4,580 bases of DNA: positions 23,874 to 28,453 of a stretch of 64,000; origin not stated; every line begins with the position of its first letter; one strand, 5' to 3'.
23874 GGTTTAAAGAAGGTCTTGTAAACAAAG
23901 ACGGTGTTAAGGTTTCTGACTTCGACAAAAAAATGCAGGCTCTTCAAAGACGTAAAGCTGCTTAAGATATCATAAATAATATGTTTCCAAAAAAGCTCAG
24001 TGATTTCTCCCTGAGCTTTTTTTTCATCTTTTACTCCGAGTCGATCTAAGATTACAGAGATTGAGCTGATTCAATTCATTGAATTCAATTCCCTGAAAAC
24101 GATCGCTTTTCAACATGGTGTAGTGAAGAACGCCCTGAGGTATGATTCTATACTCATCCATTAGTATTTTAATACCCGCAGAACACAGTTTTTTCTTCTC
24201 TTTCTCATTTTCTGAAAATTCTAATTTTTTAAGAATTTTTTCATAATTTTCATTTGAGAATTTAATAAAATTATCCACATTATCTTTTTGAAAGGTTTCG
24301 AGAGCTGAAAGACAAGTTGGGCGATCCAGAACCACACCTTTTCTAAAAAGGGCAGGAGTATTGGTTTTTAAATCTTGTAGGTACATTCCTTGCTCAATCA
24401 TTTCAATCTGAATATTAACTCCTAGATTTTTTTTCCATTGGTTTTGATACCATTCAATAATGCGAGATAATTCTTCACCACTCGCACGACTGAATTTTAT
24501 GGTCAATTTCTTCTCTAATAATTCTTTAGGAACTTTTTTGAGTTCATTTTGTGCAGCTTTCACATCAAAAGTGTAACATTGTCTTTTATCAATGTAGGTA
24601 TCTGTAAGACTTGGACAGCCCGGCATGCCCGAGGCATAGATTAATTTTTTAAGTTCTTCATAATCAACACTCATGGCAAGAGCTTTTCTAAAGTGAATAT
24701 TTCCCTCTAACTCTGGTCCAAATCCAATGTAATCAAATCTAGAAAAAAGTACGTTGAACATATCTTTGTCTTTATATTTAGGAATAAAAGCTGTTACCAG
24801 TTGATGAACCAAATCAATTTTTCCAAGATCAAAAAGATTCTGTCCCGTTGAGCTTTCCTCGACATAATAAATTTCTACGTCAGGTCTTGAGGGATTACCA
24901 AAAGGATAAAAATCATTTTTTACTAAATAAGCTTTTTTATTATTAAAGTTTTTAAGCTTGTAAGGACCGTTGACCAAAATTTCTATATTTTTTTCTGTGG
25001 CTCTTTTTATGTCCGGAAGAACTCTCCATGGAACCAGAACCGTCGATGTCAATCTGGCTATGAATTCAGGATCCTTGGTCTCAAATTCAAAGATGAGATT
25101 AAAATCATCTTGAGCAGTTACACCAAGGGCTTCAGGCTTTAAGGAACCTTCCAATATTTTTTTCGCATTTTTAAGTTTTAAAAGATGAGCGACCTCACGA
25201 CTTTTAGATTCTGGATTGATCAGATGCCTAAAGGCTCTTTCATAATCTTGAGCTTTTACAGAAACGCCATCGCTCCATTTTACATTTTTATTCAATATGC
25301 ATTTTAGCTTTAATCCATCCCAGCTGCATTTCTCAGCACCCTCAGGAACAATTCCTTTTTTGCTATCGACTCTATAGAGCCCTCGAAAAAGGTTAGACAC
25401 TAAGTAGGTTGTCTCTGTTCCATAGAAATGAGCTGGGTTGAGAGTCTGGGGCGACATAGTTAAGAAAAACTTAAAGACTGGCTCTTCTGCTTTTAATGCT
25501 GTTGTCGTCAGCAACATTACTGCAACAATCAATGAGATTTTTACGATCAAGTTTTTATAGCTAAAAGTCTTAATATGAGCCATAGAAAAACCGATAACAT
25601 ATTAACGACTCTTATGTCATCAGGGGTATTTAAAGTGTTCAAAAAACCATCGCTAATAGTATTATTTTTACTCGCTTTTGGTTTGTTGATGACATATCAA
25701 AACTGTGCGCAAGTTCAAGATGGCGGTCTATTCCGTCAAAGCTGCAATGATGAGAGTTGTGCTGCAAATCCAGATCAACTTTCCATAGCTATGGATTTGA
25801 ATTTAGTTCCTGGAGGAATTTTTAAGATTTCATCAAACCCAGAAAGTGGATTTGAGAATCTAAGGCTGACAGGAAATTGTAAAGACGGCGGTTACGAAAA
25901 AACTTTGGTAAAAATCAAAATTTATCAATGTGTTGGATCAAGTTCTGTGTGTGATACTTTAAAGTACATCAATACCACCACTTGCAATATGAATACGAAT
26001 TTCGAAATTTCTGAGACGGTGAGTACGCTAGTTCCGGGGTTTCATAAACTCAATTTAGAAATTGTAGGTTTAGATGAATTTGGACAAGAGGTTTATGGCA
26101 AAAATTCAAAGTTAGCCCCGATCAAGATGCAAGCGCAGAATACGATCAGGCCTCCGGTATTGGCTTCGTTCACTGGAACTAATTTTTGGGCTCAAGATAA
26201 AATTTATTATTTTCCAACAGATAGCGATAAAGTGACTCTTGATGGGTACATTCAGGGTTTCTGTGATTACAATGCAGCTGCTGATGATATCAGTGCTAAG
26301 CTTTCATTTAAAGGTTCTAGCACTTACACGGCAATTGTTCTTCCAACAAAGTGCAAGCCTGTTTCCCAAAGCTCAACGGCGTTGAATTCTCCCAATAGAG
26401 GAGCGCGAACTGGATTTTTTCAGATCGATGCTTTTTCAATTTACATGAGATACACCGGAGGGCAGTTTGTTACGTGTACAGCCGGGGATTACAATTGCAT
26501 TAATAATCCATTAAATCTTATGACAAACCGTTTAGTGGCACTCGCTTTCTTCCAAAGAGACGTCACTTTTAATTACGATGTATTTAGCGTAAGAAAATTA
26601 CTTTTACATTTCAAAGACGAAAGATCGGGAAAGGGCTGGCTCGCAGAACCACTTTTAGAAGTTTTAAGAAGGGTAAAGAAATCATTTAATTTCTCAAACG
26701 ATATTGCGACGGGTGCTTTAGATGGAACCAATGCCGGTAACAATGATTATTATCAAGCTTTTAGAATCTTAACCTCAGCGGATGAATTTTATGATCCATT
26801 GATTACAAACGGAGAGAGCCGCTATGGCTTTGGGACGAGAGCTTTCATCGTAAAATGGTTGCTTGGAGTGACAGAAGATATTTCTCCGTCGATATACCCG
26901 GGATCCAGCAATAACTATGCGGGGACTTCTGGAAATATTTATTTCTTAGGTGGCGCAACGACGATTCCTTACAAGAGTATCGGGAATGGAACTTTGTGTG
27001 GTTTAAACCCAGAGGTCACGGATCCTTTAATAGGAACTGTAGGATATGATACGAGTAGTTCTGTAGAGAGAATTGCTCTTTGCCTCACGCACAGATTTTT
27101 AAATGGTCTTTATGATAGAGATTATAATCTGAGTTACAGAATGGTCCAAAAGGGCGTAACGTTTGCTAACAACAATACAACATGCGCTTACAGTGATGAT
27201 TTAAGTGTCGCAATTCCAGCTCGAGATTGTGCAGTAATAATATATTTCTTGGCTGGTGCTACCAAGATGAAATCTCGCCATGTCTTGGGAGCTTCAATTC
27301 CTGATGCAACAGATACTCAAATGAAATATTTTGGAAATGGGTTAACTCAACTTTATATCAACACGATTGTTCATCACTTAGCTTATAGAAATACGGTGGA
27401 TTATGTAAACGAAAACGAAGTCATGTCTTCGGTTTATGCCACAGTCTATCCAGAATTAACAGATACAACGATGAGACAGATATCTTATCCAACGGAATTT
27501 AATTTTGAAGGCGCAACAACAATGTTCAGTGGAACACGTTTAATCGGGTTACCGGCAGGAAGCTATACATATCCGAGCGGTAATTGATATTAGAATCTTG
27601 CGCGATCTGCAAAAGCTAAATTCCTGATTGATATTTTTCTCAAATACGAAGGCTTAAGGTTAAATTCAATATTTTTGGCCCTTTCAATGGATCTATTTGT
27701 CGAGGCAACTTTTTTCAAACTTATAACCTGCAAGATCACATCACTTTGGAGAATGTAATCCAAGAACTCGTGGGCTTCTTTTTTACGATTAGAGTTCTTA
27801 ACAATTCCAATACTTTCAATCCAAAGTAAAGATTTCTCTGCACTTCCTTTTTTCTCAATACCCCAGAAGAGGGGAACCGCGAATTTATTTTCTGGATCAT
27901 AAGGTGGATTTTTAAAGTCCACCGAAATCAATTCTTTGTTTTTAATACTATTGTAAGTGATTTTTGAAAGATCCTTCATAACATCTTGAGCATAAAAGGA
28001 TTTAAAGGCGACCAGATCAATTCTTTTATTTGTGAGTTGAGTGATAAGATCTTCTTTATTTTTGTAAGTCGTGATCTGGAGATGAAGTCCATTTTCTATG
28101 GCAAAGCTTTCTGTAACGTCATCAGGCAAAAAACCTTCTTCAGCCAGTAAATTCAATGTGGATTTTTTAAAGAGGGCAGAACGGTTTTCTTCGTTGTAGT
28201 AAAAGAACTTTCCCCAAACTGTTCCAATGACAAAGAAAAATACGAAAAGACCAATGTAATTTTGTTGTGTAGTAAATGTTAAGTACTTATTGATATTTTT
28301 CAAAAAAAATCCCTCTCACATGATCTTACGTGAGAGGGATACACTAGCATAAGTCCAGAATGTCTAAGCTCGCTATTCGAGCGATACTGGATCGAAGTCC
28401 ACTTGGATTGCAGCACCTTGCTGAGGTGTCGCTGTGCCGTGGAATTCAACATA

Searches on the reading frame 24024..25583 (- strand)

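Call 48: search_protein_families(library=pfam, proteins=[window:24024-25583:-], max_evalue=0.001)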
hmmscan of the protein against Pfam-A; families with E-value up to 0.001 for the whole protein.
window:24024-25583:- (519 aa): 1 family
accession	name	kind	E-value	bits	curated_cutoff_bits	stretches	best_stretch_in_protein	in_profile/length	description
PF00496.27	SBP_bac_5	-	9.8e-40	137.2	32.4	1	78-434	2-363/368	Bacterial extracellular solute-binding proteins, family 5 Middle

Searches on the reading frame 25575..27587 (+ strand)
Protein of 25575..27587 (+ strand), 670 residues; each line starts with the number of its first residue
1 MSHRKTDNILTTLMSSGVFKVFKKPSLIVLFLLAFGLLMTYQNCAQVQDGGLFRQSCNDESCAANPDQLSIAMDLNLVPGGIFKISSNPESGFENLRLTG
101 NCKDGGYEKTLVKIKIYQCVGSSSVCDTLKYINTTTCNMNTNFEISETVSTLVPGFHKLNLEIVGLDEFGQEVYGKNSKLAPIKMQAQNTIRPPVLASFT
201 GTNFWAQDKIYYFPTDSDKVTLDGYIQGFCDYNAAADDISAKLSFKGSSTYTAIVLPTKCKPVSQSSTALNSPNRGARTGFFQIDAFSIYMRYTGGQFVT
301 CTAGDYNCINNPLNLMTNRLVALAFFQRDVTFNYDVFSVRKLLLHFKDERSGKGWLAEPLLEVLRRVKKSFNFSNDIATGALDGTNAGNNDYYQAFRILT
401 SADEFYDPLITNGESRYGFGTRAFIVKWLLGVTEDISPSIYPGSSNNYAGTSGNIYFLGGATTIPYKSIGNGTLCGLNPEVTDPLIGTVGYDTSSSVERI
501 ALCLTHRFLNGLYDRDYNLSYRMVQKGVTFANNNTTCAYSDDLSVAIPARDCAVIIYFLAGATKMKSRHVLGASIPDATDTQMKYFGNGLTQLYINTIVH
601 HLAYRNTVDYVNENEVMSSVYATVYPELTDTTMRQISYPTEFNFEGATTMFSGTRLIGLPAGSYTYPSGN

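Call 48: search_protein_families(library=pfam, proteins=[window:25575-27587:+], max_evalue=0.001)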
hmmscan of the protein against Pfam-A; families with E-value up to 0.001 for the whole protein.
window:25575-27587:+ (670 aa): 1 family
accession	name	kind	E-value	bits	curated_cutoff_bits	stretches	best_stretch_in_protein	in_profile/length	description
PF04191.18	PEMT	-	0.00049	20.9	25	0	12-45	41-74/105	Phospholipid methyltransferase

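Call 93: search_protein_families(library=padloc, proteins=[window:25575-27587:+], max_evalue=0.01)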
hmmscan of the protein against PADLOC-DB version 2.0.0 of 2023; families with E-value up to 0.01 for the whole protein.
window:25575-27587:+ (670 aa): 0 families

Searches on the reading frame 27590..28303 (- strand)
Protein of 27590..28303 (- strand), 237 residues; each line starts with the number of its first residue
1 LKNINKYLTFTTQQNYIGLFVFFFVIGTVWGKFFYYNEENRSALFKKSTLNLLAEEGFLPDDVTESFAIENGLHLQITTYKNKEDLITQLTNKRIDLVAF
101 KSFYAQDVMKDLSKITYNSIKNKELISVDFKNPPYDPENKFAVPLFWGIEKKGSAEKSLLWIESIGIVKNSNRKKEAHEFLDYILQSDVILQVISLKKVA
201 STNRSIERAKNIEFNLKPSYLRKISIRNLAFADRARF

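Call 48: search_protein_families(library=pfam, proteins=[window:27590-28303:-], max_evalue=0.001)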
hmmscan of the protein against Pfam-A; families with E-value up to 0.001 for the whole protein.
window:27590-28303:- (237 aa): 1 family
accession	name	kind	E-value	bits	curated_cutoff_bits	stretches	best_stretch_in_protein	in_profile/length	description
PF01547.30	SBP_bac_1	-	7.5e-05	23.3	26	1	116-186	238-302/307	Bacterial extracellular solute-binding protein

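Call 93: search_protein_families(library=padloc, proteins=[window:27590-28303:-], max_evalue=0.01)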
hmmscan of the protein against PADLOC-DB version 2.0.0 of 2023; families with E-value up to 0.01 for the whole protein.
window:27590-28303:- (237 aa): 0 families
